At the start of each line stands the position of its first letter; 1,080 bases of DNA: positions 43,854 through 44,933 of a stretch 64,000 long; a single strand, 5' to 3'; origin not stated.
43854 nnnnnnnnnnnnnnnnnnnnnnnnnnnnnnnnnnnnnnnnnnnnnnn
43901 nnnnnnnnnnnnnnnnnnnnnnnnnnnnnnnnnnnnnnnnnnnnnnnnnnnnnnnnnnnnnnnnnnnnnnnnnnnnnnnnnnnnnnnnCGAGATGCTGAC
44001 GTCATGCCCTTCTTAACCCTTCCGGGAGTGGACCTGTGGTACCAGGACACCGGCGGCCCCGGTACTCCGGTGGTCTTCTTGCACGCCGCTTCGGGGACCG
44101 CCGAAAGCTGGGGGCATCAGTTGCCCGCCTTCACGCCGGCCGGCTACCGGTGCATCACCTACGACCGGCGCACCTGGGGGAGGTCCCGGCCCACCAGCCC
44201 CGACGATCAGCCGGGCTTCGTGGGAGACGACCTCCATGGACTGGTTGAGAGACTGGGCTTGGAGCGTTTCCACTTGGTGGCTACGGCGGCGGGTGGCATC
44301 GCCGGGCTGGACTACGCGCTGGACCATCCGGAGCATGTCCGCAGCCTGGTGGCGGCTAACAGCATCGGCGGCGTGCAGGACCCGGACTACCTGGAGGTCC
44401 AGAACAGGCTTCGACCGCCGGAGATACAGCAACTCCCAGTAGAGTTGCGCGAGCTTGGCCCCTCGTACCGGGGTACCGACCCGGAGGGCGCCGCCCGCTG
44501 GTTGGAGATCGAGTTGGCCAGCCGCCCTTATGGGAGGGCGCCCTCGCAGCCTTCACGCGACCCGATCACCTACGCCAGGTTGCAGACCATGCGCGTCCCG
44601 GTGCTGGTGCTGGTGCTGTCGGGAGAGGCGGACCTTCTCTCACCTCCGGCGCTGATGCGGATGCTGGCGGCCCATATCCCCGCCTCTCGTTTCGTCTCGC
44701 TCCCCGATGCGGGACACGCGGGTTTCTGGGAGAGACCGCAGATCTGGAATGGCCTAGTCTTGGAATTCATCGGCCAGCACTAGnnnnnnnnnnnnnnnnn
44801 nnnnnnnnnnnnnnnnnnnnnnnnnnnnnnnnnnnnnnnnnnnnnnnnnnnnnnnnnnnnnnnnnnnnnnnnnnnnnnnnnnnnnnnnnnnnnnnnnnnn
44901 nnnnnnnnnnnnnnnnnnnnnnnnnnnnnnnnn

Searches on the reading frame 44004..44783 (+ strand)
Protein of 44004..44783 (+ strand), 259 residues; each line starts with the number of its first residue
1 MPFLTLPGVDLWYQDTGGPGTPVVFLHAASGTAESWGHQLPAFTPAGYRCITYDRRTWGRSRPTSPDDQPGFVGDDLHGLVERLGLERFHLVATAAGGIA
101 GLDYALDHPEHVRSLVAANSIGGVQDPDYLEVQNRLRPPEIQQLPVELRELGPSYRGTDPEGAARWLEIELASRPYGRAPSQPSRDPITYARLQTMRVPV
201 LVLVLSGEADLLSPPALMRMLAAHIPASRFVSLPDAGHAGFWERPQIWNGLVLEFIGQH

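Call 9: search_protein_families(library=pfam, proteins=[window:44004-44783:+], max_evalue=0.001)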
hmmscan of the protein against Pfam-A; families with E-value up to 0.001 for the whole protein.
window:44004-44783:+ (259 aa): 3 families
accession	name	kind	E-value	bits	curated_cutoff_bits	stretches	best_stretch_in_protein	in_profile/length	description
PF00561.26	Abhydrolase_1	-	1.2e-23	84.4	25.8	2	22-141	2-123/245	alpha/beta hydrolase fold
PF12697.13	Abhydrolase_6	-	3.4e-19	70.8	26.3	1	23-246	1-212/217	Alpha/beta hydrolase family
PF12146.15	Hydrolase_4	-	4.7e-08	33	27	1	23-241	7-235/239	Serine aminopeptidase, S33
